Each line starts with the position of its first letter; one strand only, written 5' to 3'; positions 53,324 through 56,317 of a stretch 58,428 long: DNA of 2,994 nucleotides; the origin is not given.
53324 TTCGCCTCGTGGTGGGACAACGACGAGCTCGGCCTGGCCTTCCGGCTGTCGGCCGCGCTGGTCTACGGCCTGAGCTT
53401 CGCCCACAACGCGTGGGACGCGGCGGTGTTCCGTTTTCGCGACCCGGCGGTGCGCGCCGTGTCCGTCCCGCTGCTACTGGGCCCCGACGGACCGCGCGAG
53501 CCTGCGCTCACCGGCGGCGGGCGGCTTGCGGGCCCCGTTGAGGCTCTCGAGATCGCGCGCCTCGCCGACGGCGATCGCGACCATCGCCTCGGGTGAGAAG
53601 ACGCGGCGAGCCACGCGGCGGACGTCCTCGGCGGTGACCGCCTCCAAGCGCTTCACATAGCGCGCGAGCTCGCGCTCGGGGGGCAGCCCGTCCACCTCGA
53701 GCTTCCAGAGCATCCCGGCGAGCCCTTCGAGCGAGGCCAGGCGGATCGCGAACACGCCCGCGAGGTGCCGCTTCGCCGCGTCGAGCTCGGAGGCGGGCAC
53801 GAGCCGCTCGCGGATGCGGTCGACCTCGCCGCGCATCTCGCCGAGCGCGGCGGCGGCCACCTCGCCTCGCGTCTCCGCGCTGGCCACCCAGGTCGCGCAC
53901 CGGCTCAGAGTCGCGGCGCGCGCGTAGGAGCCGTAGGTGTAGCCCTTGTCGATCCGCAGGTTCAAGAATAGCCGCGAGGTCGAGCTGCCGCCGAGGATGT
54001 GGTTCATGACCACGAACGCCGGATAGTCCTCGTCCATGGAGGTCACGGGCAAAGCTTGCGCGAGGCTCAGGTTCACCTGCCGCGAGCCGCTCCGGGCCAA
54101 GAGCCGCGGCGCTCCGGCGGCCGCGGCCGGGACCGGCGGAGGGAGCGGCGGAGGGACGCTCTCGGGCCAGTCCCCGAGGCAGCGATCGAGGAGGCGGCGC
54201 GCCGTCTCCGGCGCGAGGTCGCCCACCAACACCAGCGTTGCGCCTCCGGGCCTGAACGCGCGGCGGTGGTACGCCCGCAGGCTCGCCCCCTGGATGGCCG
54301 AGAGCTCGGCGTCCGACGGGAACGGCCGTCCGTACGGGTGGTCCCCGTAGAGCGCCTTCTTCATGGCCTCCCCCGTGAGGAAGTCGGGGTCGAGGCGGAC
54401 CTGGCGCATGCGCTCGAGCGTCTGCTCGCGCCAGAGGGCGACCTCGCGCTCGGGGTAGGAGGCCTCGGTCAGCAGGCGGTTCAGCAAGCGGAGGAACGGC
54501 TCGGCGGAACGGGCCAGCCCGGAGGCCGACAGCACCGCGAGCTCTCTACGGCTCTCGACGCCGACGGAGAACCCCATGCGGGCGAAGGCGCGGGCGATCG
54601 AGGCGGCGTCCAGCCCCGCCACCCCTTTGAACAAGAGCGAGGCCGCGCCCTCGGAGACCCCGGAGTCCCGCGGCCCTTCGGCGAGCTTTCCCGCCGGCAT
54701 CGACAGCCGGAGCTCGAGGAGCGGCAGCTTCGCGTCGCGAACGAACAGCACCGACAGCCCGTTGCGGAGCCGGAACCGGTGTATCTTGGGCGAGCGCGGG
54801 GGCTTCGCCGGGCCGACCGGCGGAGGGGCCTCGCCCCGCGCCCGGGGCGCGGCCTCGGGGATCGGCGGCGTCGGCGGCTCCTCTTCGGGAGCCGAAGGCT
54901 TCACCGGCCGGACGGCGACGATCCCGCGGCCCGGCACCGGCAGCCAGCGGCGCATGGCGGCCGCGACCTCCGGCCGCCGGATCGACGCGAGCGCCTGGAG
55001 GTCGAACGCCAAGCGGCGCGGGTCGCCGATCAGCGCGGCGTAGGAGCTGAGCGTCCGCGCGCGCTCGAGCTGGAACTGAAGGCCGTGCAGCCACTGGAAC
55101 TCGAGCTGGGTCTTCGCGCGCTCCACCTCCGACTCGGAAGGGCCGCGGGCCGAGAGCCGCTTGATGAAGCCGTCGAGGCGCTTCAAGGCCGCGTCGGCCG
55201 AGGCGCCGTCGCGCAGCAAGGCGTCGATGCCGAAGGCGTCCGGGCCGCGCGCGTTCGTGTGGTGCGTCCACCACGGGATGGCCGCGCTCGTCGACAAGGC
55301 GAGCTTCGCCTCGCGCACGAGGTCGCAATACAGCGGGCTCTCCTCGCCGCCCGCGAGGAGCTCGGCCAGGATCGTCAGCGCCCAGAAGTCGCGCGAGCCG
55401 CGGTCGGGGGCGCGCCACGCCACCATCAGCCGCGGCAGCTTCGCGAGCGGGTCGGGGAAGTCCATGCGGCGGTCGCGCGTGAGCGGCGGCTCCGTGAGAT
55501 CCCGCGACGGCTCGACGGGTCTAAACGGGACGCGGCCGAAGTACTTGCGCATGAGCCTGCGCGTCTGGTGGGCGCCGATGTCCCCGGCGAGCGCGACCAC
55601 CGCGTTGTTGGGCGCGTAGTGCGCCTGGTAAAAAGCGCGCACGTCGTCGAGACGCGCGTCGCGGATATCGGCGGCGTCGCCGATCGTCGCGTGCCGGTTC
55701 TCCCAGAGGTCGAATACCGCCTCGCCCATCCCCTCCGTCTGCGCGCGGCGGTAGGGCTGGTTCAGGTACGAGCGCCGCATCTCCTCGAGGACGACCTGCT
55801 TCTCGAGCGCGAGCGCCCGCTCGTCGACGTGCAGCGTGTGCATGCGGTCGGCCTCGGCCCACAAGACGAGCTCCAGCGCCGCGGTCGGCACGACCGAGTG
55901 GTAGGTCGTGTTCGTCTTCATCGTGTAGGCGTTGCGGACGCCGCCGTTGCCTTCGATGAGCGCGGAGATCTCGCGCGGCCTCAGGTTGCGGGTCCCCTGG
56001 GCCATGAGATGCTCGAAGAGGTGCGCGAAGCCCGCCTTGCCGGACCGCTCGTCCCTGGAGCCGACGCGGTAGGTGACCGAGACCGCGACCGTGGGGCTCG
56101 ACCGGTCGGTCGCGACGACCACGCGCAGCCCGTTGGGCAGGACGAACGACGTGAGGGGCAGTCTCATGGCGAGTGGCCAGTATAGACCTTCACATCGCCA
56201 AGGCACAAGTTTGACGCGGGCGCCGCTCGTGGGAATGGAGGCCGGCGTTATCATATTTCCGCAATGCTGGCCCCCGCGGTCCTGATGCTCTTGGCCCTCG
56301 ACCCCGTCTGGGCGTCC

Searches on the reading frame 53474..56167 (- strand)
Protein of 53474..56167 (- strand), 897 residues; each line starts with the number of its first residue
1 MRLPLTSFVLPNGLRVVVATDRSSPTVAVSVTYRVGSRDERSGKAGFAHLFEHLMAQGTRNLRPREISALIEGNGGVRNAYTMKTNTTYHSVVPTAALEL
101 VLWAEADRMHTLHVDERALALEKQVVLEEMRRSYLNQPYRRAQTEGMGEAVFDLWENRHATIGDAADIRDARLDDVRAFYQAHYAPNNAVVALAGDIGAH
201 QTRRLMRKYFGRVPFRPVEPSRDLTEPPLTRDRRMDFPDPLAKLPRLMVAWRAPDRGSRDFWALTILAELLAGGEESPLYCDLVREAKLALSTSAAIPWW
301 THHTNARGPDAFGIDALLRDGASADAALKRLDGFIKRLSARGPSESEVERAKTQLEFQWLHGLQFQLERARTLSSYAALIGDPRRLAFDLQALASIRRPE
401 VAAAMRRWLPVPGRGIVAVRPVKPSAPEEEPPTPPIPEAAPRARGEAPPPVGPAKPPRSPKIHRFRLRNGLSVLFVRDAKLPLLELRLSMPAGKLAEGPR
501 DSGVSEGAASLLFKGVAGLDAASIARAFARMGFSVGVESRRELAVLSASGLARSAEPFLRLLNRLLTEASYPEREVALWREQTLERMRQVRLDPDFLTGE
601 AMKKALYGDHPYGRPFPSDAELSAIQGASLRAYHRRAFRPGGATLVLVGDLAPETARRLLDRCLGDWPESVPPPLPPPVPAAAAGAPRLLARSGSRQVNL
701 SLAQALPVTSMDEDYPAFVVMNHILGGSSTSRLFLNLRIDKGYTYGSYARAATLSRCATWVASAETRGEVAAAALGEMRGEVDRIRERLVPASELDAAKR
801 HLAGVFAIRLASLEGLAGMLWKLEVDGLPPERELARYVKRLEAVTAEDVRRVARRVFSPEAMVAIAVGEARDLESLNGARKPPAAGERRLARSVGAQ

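Call 78: search_protein_families(library=pfam, proteins=[window:53474-56167:-], max_evalue=0.0001)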
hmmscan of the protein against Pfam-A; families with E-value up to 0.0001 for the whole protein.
window:53474-56167:- (897 aa): 2 families
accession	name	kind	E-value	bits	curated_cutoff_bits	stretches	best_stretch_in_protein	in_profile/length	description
PF05193.26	Peptidase_M16_C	-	8.8e-60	202.1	23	2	173-355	4-181/181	Peptidase M16 inactive domain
PF00675.25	Peptidase_M16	-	2.4e-23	83.1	22.3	1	15-132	1-118/149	Insulinase (Peptidase family M16)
